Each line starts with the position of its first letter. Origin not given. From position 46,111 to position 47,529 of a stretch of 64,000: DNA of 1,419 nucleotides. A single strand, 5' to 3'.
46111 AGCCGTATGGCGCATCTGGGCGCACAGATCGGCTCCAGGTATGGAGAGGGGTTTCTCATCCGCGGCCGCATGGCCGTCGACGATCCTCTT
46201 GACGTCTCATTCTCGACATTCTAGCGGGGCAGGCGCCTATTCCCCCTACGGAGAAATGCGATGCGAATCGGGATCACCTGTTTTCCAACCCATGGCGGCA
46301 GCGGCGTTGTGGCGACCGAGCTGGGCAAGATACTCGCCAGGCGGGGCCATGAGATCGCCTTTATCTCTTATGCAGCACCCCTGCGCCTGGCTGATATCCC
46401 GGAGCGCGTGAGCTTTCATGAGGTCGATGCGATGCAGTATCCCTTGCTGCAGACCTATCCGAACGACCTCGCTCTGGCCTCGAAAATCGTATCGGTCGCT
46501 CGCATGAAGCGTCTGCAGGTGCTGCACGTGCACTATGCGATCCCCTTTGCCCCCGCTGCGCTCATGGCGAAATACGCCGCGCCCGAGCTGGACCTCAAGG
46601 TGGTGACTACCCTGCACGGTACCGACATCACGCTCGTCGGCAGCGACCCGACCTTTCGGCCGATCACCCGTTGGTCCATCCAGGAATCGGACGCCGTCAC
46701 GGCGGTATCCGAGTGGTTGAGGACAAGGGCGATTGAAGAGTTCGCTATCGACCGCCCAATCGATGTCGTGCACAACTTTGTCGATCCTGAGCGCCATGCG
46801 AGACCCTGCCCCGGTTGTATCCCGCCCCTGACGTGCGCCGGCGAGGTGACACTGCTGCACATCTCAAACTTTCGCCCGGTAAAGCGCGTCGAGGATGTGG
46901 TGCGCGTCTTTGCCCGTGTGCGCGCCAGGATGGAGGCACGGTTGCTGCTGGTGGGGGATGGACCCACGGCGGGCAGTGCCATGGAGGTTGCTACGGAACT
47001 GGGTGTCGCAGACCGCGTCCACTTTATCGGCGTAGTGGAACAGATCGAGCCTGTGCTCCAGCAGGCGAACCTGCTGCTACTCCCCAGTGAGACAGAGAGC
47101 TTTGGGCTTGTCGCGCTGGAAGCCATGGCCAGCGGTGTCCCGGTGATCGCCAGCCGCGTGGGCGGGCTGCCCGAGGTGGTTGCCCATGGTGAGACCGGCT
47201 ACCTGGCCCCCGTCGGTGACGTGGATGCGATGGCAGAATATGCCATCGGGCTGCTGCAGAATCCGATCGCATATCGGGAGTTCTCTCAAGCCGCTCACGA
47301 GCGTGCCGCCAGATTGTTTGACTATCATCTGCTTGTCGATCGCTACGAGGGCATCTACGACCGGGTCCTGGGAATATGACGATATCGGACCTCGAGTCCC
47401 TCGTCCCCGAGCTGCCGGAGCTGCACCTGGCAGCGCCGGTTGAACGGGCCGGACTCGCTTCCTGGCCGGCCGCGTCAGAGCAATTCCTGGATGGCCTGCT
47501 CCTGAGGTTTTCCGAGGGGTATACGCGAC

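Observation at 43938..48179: bshC-bshB-bshA operon extended by an MshD-like two-domain GNAT acetyltransferase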

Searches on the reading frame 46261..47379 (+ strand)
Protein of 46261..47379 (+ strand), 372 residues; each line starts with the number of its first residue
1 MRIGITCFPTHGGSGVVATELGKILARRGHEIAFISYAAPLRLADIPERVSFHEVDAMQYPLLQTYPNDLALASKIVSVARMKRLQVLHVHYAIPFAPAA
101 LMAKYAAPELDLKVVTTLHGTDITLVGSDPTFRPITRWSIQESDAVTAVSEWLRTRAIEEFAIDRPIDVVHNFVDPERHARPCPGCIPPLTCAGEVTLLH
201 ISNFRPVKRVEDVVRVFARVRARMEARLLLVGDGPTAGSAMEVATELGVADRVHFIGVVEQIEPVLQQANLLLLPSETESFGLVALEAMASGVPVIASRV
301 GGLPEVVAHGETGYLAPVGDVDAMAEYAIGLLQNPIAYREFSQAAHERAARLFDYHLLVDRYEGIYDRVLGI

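Call 3: search_protein_families(library=pfam, proteins=[window:46261-47379:+], max_evalue=0.01)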
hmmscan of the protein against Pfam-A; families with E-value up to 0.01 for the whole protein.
window:46261-47379:+ (372 aa): 7 families
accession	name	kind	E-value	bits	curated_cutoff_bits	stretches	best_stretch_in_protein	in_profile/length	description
PF00534.26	Glycos_transf_1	-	5.1e-38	130.7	26.4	1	196-347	16-171/172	Glycosyl transferases group 1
PF13692.12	Glyco_trans_1_4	-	1.3e-37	129.6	27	1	197-334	3-142/142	Glycosyl transferases group 1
PF13439.12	Glyco_transf_4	-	2.9e-28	99.4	28.5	1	12-178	2-170/170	Glycosyltransferase Family 4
PF13579.12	Glyco_trans_4_4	-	2.7e-16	60.7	29.7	1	12-172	1-157/158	Glycosyl transferase 4-like domain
PF20706.3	GT4-conflict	-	5.9e-13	49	26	1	144-307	148-320/385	Family 4 Glycosyltransferase in conflict systems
PF13477.12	Glyco_trans_4_2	-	2e-08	34.9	23.4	1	21-150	16-139/139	Glycosyl transferase 4-like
PF13524.12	Glyco_trans_1_2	-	0.00021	21.7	25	1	285-356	67-136/144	Glycosyl transferase-like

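Call 4: search_protein_families(library=ncbifam, proteins=[window:46261-47379:+], max_evalue=0.01)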
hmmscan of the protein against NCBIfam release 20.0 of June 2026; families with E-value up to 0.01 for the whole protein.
window:46261-47379:+ (372 aa): 41 families (the best 25 are shown)
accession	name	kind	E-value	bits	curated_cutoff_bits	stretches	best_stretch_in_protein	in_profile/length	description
TIGR03999.1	thiol_BshA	equivalog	6.8e-146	486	273.7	1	1-370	1-374/375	N-acetyl-alpha-D-glucosaminyl L-malate synthase BshA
TIGR03088.1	stp2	hypoth_equivalog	1.5e-35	123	409.05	1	61-370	58-374/374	TIGR03088 family PEP-CTERM/XrtA system glycosyltransferase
NF041876.1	EPS_EpsE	equivalog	1.6e-28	100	400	1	70-355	99-382/389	exopolysaccharide biosynthesis GT4 family glycosyltransferase EpsE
TIGR04063.1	stp3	hypoth_equivalog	7.7e-26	90.9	442.05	1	61-370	69-396/397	TIGR04063 family PEP-CTERM/XrtA system glycosyltransferase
TIGR02149.1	glgA_Coryne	subfamily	8e-24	84.5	302.4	1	11-370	15-391/391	glycogen synthase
TIGR03449.1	mycothiol_MshA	equivalog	3e-22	79.1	462.5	1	207-367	232-401/406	D-inositol-3-phosphate glycosyltransferase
NF038229.1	Glyco4_Geo_Pelo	equivalog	2.6e-19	69.4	400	1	103-370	71-337/338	GPMC system family 4 glycosyltransferase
NF038011.1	PelF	equivalog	2.7e-18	66.3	100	1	132-366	247-489/489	GT4 family glycosyltransferase PelF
NF047684.1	TeichurnBiosyTuaC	equivalog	3.8e-18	65.6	550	1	72-356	94-376/391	teichuronic acid biosynthesis protein TuaC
TIGR04047.1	MSMEG_0565_glyc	hypoth_equivalog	4.7e-18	65.4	259.85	1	2-347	1-353/373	MSMEG_0565 family glycosyltransferase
NF053787.1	GlcN_PG_synth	equivalog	2.7e-17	62.7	480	1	226-370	226-360/361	N-acetylglucosaminyl phosphatidylglycerol synthase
NF011726.0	PRK15179.1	equivalog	9.9e-17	60.5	733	1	205-357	531-682/694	Vi polysaccharide biosynthesis protein TviE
NF047880.1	glyco_SdgA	exception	2.3e-16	59.4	800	1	198-354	318-476/488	serine-aspartate repeat adhesin O-glycosyltransferase SdgA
NF041010.1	glycosy_Agl16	equivalog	4.2e-16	58.8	575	1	110-349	103-332/352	glycosylation protein Agl16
NF038255.1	exopoly_VpsD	equivalog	6e-16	58.3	300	1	139-370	153-380/381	VpsD family glycosyltransferase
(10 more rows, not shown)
